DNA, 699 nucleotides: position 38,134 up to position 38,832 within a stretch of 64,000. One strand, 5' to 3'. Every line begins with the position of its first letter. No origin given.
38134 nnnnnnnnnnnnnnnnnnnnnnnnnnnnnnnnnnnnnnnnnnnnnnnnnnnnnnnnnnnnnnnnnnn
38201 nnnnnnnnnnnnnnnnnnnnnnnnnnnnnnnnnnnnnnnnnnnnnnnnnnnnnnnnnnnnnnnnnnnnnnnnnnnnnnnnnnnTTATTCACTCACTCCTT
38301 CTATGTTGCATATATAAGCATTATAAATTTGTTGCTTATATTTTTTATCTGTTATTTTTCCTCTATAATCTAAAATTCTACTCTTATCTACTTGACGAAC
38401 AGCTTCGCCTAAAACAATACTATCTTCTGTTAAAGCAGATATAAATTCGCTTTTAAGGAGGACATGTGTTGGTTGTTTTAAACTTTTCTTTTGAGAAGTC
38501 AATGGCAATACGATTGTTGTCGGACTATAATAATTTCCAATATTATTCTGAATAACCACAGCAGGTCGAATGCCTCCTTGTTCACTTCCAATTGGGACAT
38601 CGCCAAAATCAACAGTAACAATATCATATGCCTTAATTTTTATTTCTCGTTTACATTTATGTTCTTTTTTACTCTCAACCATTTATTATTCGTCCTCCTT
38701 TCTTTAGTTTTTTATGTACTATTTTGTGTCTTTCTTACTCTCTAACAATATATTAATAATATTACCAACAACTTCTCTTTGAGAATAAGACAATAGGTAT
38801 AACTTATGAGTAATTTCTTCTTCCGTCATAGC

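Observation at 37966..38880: MazF-family toxin in the lysogeny island with no obvious antitoxin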

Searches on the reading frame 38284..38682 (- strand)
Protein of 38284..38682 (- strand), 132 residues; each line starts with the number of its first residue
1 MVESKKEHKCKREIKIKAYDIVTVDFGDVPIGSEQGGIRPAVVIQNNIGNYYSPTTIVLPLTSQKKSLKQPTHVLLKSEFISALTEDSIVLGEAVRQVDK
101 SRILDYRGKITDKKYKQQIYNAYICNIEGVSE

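Call 3: search_protein_families(library=pfam, proteins=[window:38284-38682:-], max_evalue=1)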
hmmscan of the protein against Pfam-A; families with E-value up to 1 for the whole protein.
window:38284-38682:- (132 aa): 1 family
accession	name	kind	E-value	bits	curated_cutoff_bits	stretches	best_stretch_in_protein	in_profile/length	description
PF02452.23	PemK_toxin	-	1.7e-25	89.7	23.1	1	18-117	2-100/109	PemK-like, MazF-like toxin of type II toxin-antitoxin system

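Call 4: search_protein_families(library=phrogs, proteins=[window:38284-38682:-], max_evalue=0.1)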
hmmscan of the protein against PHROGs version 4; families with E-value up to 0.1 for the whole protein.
window:38284-38682:- (132 aa): 4 families
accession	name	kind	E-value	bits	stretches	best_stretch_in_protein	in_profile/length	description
phrog_1936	-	moron, auxiliary metabolic gene and host takeover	6.4e-22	79.3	1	13-123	6-115/188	MazF-like growth inhibitor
phrog_35650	-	moron, auxiliary metabolic gene and host takeover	2.2e-06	28.3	1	10-115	11-122/224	MazF-like growth inhibitor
phrog_1412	-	moron, auxiliary metabolic gene and host takeover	1.5e-05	25.8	1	19-95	62-136/237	antitoxin mazE-like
phrog_9567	-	moron, auxiliary metabolic gene and host takeover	6.6e-05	23.8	1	3-115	13-126/144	MazF-like growth inhibitor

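Call 6: search_dna_similar(query=window:38284-38682:-, collection=phages, mode=protein)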
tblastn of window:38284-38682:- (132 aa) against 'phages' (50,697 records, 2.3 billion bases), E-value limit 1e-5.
Records with a match: 81; places in all: 81; records where one place covers at least 80% of the query: 43.
Best place of each record, by identity: <60% 81.
By first word of the organism name: Bacteriophage 28; Lactobacillus 16; Enterocloster 6; Coprococcus 4; phage 4; Blautia 3; Agathobacter 2; Lachnospiraceae 2; Evtepia 2; Thomasclavelia 2; and 8 more.
By host as written in the record: - 32; Lactobacillus plantarum 9; Coprococcus sp. 4; Enterocloster bolteae DA473 3; Blautia sp. 3; Lactobacillus brevis 3; Lactobacillus pentosus KLDS1.0413; Lactobacillus plantarum KLDS1.0344 2; Enterocloster bolteae DA457 2; and 16 more.
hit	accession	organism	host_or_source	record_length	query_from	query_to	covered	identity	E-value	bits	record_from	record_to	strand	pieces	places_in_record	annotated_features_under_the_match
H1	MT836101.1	Bacteriophage sp.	human fecal samples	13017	5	127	93%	44.4%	3e-18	85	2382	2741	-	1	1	record has no annotation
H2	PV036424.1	Coprococcus phage NatCom_10489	Coprococcus sp.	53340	10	132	93%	40.5%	7e-16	78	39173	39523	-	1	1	MazF-like growth inhibitor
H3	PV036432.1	Coprococcus phage NatCom_22372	Coprococcus sp.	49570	10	132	93%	40.5%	1e-14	75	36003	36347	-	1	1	MazF-like growth inhibitor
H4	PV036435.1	Coprococcus phage NatCom_24345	Coprococcus sp.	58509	10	132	93%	39.7%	7e-14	72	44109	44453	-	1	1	MazF-like growth inhibitor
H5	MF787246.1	Lactobacillus phage LpeD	Lactobacillus pentosus KLDS1.0413; ...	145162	4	130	96%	38.3%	1e-11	66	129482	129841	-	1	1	mRNA interferase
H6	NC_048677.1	Lactobacillus phage LpeD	Lactobacillus pentosus KLDS1.0413; ...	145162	4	130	96%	38.3%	1e-11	66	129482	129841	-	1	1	MazF-like growth inhibitor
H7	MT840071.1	Bacteriophage sp.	human fecal samples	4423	28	117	68%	53.3%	1e-20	92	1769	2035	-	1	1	record has no annotation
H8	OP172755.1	Enterocloster phage CB473P1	Enterocloster bolteae DA473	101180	20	127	82%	44.4%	1e-19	89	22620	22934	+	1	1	hypothetical protein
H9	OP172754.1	Enterocloster phage CB457P2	Enterocloster bolteae DA457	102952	20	127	82%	44.4%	1e-19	89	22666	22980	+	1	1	hypothetical protein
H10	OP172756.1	Enterocloster phage CB473P2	Enterocloster bolteae DA473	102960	20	127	82%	44.4%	1e-19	89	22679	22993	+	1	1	hypothetical protein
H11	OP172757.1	Enterocloster phage CB473P3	Enterocloster bolteae DA473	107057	20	127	82%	44.4%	1e-19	89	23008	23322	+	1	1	hypothetical protein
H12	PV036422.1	Agathobacter phage NatCom_13861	Agathobacter sp.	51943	10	132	93%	38.9%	2e-13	71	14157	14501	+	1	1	MazF-like growth inhibitor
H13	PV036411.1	Lachnospiraceae phage NatCom_43249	Lachnospiraceae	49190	10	132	93%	38.9%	3e-13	71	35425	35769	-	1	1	MazF-like growth inhibitor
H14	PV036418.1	Agathobacter phage NatCom_6238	Agathobacter sp.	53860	10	132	93%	38.9%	3e-13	71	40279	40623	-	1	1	MazF-like growth inhibitor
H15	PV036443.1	Dorea phage NatCom_31361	Dorea sp.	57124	10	132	93%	38.9%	3e-13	71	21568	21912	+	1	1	MazF-like growth inhibitor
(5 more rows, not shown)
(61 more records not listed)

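Call 15: search_solved_structures(query=window:38284-38682:-, show_alignments=3)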
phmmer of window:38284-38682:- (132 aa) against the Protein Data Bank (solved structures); distinct sequences matched with E-value up to 0.001: 9.
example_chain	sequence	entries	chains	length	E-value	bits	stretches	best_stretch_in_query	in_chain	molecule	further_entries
4mzm_A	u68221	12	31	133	4.7e-19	72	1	8-124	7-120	mRNA interferase MazF | MazF mRNA interferase | Endoribonuclease MazF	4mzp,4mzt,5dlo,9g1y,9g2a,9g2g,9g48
2mf2_A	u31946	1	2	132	5.4e-19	71.8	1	12-124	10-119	mRNA interferase MazF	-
1ne8_A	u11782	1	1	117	7.5e-19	71.3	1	16-112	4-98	conserved hypothetical protein YDCE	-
4mdx_A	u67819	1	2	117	8e-19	71.2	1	16-112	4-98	mRNA interferase EndoA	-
4me7_A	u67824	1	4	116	8.8e-19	71.1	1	17-112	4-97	mRNA interferase EndoA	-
4of1_A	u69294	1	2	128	1.8e-18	70.1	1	18-124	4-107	mRNA interferase MazF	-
7bxy_A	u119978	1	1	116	1.9e-18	70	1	17-106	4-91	mRNA interferase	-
4hke_A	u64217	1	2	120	2.1e-18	69.9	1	17-106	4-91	Addiction module toxin component PemK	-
7ewi_C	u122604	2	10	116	0.00029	24.2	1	14-113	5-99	Endoribonuclease MazF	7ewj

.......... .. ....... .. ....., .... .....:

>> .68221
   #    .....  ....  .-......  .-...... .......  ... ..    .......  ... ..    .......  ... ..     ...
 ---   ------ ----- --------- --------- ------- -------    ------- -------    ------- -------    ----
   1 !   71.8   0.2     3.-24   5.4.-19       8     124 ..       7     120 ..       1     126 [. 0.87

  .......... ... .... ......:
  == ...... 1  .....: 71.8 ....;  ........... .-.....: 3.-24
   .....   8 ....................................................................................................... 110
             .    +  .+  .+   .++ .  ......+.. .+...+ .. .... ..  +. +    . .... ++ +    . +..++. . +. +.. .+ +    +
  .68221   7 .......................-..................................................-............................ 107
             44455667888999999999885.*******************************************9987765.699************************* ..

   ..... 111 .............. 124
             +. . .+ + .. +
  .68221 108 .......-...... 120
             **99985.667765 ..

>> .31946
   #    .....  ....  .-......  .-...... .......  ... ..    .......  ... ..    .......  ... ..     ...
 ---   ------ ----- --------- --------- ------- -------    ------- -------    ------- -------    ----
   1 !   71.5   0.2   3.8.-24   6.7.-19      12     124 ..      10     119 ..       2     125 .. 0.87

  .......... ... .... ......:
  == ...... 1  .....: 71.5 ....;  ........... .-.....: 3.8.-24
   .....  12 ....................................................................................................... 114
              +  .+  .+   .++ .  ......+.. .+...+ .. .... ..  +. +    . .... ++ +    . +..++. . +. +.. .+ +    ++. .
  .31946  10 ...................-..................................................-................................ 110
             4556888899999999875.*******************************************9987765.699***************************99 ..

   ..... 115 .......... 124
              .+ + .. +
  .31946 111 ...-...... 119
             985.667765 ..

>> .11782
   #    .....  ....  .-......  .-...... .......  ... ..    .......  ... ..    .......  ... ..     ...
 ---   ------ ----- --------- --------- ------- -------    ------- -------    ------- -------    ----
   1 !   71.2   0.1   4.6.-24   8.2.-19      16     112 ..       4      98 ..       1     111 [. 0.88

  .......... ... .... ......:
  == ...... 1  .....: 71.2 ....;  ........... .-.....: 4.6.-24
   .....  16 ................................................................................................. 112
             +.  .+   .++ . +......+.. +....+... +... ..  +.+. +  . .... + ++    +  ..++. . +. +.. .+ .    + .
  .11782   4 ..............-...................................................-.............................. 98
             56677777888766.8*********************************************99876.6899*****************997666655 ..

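Call 22: find_homologous_proteins(query=window:38284-38682:-, max_evalue=1e-10)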
Query window:38284-38682:- (132 aa): 508 proteins with E <= 1e-10 among 547 candidates; the best 120 are listed.
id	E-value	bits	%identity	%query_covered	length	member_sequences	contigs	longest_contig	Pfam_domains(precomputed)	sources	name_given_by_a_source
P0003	5.9e-79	280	99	100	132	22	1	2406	PF02452.24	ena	-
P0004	1.3e-65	237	93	92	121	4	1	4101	PF02452.24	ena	-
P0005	4.1e-39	151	67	77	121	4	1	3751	PF02452.24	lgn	-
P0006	1.5e-37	146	65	85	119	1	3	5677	PF02452.24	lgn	-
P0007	2.3e-37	146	67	86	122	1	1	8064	PF02452.24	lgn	-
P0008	2.0e-36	143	61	86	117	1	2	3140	PF02452.24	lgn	-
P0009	5.2e-36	141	62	86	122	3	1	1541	PF02452.24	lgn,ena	-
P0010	5.7e-36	141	64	86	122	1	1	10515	PF02452.24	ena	-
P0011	1.5e-35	140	63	86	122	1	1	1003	PF02452.24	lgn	-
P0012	2.2e-35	139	60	86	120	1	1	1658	PF02452.24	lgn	-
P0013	3.5e-35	139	61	88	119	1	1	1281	PF02452.24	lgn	-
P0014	4.5e-35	138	63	86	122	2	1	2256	PF02452.24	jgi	-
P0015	1.6e-34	137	59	86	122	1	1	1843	PF02452.24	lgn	-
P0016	5.3e-34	135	62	86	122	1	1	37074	PF02452.24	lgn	-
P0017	3.1e-33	132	57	86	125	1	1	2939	PF02452.24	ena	-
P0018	5.0e-33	132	56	88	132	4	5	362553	PF02452.24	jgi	jgi:mRNA interferase MazF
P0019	1.4e-31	127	54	86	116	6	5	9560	PF02452.24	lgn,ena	-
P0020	1.5e-30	124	51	86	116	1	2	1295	PF02452.24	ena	-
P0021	2.0e-30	123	55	86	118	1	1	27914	PF02452.24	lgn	-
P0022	8.6e-30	121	55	85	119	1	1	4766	PF02452.24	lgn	-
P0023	3.6e-29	119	54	86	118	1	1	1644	PF02452.24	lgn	-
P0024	1.5e-28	117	53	93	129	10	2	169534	PF02452.24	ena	-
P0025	2.4e-28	117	53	86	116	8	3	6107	PF02452.24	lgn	-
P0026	5.0e-28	116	51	87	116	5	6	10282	PF02452.24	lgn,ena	-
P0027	1.9e-27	114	54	86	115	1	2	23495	PF02452.24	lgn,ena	-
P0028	2.3e-27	113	63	69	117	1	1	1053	PF02452.24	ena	-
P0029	3.2e-27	113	51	83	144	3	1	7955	PF02452.24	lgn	-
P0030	4.7e-27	112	53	87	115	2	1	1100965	PF02452.24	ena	-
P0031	5.4e-27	112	50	86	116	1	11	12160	PF02452.24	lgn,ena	-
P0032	4.7e-26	109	49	83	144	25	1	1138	PF02452.24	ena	-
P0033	5.7e-26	109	51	86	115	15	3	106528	PF02452.24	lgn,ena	-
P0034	6.1e-26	109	50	86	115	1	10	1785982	PF02452.24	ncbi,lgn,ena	-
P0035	7.3e-26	109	50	83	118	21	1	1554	PF02452.24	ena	-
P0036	1.6e-25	107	51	86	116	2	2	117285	PF02452.24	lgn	-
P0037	2.1e-25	107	50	86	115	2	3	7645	PF02452.24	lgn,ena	-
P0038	2.1e-25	107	51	83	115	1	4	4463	PF02452.24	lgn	-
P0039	4.1e-25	106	50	86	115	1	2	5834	PF02452.24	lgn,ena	-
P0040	4.5e-25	106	47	90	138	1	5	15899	PF02452.24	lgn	-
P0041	6.8e-25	105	50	86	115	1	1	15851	PF02452.24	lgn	-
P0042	6.8e-25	105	50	86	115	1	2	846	PF02452.24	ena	-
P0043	9.3e-25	105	50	86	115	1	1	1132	PF02452.24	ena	-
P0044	1.3e-24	105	46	87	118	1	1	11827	PF02452.24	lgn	-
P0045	8.4e-24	102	49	84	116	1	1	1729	PF02452.24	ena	-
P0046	2.6e-23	100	51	86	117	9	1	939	PF02452.24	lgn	-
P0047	1.2e-22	98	50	82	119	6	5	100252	PF02452.24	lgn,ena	-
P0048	5.7e-22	96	45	86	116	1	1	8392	PF02452.24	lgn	-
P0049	7.8e-22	96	45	86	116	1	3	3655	PF02452.24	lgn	-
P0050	2.0e-21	94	47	81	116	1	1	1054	PF02452.24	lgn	-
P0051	2.6e-21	94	54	81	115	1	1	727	PF02452.24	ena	-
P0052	1.1e-20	92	51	85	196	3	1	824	PF02452.24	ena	-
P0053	1.1e-20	92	52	81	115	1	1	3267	PF02452.24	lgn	-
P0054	1.3e-20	92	49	83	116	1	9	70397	PF02452.24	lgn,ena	-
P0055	1.5e-20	91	50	85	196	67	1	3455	PF02452.24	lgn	-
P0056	2.4e-20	91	50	81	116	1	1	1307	PF02452.24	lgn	-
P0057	2.7e-20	91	55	81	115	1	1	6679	PF02452.24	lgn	-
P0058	3.4e-20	90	50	86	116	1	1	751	PF02452.24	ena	-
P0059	4.5e-20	90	51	83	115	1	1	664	PF02452.24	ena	-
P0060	5.9e-20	90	51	83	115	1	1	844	PF02452.24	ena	-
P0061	6.0e-20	89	51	83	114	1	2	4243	PF02452.24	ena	-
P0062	6.4e-20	89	51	83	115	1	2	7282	PF02452.24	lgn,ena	-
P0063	6.4e-20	89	50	77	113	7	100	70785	PF02452.24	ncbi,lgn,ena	-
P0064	1.1e-19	89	50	78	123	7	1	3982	PF02452.24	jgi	-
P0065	1.2e-19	89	52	81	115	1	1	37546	PF02452.24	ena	-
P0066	1.2e-19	89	51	83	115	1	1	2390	PF02452.24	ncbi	-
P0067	1.2e-19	88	52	81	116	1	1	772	PF02452.24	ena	-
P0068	1.3e-19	88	54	70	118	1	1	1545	PF02452.24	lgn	-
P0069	2.2e-19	88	51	81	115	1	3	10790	PF02452.24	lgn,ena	-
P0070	2.6e-19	87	47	81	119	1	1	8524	PF02452.24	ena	-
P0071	2.9e-19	87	69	48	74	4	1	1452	PF02452.24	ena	-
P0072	3.8e-19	87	50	83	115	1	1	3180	PF02452.24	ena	-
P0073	4.0e-19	87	47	80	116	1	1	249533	PF02452.24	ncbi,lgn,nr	ncbi:MAG: type II toxin-antitoxin system PemK/MazF family toxin [Clostridia bacterium]|nr:type II to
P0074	7.2e-19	86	52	77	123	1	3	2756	PF02452.24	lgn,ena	-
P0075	7.9e-19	86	49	79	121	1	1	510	PF02452.24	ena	-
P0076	8.1e-19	86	48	76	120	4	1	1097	PF02452.24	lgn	-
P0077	8.4e-19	86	50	81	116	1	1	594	PF02452.24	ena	-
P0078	8.5e-19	86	53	66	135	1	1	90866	PF02452.24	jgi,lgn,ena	-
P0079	1.0e-18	86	50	83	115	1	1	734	PF02452.24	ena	-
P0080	1.1e-18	85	55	59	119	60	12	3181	PF02452.24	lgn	-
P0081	1.1e-18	85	53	73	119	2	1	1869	PF02452.24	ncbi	-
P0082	1.1e-18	85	53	76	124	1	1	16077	PF02452.24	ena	-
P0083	1.2e-18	85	47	73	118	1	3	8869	PF02452.24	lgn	-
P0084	1.4e-18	85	49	79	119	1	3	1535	PF02452.24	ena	-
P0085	1.5e-18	85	46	94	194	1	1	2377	PF02452.24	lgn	-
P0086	2.2e-18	84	46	85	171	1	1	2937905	PF02452.24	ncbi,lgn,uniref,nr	ncbi:type II toxin-antitoxin system PemK/MazF family toxin [Paludicola sp. MB14-C6]|uniref:type II t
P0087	2.5e-18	84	47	81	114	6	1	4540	PF02452.24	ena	-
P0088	2.8e-18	84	46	77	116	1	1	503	PF02452.24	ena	-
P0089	3.3e-18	84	56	59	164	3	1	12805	PF02452.24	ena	-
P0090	3.4e-18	84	45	85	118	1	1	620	PF02452.24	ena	-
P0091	3.5e-18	84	49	77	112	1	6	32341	PF02452.24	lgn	-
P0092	3.6e-18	84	50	78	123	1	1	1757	PF02452.24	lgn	-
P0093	3.8e-18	84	46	82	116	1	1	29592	PF02452.24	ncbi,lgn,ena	-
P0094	4.0e-18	84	53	68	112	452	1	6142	PF02452.24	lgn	-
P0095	4.2e-18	84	51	61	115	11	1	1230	PF02452.24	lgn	-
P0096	4.3e-18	84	54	66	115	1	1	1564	PF02452.24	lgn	-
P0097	4.4e-18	83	44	87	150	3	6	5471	PF02452.24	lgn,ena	-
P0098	5.2e-18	83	49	77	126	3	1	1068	PF02452.24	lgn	-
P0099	5.2e-18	83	49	86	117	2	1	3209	PF02452.24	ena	-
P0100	5.6e-18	83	48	77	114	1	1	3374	PF02452.24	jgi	-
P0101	5.6e-18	83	44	82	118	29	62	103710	PF02452.24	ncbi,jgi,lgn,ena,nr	ncbi:hypothetical protein CB473P2_00027 [Enterocloster phage CB473P2]|jgi:mRNA interferase MazF|nr:h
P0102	5.8e-18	83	51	71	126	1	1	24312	PF02452.24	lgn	-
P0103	6.3e-18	83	51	71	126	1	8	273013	PF02452.24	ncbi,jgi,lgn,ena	-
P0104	6.8e-18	83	51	71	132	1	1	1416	PF02452.24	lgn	-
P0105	7.1e-18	83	51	71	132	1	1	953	PF02452.24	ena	-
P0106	7.1e-18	83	51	71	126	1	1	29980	PF02452.24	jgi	jgi:mRNA interferase MazF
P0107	8.1e-18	83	50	76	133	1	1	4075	PF02452.24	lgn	-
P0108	1.0e-17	82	53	68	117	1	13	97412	PF02452.24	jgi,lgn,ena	-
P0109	1.1e-17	82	50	74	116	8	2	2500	PF02452.24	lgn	-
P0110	1.3e-17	82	44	83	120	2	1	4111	PF02452.24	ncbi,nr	ncbi:MAG: hypothetical protein BEN19_08510 [Epulopiscium sp. Nuni2H_MBin003]|nr:MAG: hypothetical pr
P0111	1.4e-17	82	50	81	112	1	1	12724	PF02452.24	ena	-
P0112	1.5e-17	82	44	83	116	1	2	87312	PF02452.24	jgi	jgi:Growth inhibitor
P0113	1.6e-17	82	51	72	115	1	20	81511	PF02452.24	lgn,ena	-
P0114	1.6e-17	82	47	77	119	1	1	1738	PF02452.24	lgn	-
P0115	1.6e-17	82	47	77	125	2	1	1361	PF02452.24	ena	-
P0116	1.6e-17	82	53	68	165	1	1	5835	PF02452.24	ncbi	-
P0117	1.9e-17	81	44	83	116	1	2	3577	PF02452.24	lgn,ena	-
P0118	2.0e-17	81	46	73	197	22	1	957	PF02452.24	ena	-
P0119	2.1e-17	81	46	83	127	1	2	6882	PF02452.24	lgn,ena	-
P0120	2.2e-17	81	53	68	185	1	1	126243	PF02452.24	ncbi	-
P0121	2.2e-17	81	52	72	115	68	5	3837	PF02452.24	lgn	-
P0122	2.2e-17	81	45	78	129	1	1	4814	PF02452.24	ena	-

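Call 23: find_encoding_contigs(protein=P0016, flank=4000, max_places=2)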
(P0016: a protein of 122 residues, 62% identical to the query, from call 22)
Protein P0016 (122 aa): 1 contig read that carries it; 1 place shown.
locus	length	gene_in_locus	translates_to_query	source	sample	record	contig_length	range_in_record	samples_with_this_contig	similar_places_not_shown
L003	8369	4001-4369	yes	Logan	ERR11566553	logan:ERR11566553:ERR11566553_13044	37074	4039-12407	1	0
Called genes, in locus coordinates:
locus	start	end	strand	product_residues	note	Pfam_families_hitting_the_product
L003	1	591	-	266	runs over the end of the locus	-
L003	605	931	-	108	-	PF01381:HTH_3, PF13443:HTH_26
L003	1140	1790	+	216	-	-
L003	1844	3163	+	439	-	-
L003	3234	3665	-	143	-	PF01381:HTH_3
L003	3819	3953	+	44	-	-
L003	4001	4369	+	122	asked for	PF02452:PemK_toxin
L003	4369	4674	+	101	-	-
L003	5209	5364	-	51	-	-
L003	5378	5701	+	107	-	-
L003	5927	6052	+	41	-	-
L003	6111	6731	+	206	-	PF04542:Sigma70_r2 (faint)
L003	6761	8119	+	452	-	-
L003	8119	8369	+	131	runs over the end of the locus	-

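Call 24: find_encoding_contigs(protein=P0010, flank=4000, max_places=2)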
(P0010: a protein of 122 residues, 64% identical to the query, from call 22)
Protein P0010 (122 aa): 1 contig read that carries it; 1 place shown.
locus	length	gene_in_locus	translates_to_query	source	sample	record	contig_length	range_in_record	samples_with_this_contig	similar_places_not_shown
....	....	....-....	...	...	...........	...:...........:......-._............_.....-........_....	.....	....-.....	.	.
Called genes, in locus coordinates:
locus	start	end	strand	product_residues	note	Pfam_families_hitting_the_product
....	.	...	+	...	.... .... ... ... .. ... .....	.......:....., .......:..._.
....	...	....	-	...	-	-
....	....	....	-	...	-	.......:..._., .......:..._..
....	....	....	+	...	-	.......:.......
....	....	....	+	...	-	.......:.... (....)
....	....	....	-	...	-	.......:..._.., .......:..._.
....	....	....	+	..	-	-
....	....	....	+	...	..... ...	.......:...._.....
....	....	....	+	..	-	-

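Call 25: find_encoding_contigs(protein=P0007, flank=4000, max_places=2)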
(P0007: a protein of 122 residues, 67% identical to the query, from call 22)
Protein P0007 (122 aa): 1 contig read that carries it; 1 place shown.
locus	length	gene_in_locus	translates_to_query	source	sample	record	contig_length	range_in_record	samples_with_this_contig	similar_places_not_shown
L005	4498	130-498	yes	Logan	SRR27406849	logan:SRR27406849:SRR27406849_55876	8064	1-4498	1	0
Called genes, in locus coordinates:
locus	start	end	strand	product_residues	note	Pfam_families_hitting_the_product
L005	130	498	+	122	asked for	PF02452:PemK_toxin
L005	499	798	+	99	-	-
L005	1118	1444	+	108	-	-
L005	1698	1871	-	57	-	-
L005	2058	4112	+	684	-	PF03235:GmrSD_N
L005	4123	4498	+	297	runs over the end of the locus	PF07453:NUMOD1 (faint)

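Call 36: find_encoding_contigs(protein=P0018, flank=3000, max_places=2)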
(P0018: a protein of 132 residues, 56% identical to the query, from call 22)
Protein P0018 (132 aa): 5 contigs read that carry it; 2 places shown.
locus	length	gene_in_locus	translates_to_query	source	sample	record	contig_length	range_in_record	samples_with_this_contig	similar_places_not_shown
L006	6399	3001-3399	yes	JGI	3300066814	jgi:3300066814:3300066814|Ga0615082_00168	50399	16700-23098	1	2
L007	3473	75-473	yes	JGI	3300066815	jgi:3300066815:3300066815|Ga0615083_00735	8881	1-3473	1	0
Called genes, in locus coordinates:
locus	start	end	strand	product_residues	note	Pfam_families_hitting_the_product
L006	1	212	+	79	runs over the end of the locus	-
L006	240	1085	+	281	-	PF00881:Nitroreductase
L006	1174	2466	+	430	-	PF01476:LysM, PF00704:Glyco_hydro_18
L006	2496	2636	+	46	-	-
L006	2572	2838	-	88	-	PF01381:HTH_3, PF13443:HTH_26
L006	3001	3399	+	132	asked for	PF02452:PemK_toxin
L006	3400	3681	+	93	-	-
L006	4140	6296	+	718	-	PF03235:GmrSD_N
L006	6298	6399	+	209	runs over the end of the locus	-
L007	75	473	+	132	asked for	PF02452:PemK_toxin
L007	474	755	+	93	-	-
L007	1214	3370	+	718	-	PF03235:GmrSD_N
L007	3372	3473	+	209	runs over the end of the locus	-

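Call 53: search_protein_families(library=padloc, proteins=[window:38284-38682:-], max_evalue=0.01)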
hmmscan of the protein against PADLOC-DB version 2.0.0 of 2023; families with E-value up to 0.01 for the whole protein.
window:38284-38682:- (132 aa): 0 families

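Call 54: search_protein_families(library=ncbifam, proteins=[window:38284-38682:-], max_evalue=0.01)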
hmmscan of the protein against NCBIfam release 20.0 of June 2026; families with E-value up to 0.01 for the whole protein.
window:38284-38682:- (132 aa): 1 family
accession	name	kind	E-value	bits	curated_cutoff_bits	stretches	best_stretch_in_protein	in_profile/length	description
NF007386.0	PRK09907.1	equivalog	7.3e-08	32.4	120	1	19-114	10-98/111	endoribonuclease MazF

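Call 67: get_annotated_region(hit=H2, flank=2500)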
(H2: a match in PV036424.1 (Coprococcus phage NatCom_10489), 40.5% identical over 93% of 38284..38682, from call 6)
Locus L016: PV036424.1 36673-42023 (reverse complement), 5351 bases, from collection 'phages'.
description: Coprococcus phage NatCom_10489, complete genome.
organism: Coprococcus phage NatCom_10489 (NCBI taxid 3403521)
taxonomy: Viruses; Duplodnaviria; Heunggongvirae; Uroviricota; Caudoviricetes; Ca. Heliusvirales
host: Coprococcus sp.; source: human feces; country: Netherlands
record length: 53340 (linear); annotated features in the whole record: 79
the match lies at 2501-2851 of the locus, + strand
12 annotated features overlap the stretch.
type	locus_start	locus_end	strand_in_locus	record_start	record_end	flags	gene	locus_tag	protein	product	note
CDS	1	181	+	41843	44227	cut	-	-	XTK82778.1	DNA helicase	-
CDS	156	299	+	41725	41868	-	-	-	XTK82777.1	hypothetical protein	-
CDS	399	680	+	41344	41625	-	-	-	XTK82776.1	hypothetical protein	-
CDS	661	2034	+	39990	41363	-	-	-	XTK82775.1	hypothetical protein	-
CDS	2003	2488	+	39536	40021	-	-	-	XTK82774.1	hypothetical protein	-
CDS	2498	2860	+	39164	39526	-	-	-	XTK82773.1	MazF-like growth inhibitor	-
CDS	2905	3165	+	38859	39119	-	-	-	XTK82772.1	hypothetical protein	-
CDS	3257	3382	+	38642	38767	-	-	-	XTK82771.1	hypothetical protein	-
CDS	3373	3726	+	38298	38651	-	-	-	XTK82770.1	HNH endonuclease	-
CDS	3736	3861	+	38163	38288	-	-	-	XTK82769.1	hypothetical protein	-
CDS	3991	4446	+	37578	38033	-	-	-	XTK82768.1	hypothetical protein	-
CDS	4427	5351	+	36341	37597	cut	-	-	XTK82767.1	DNA methyltransferase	-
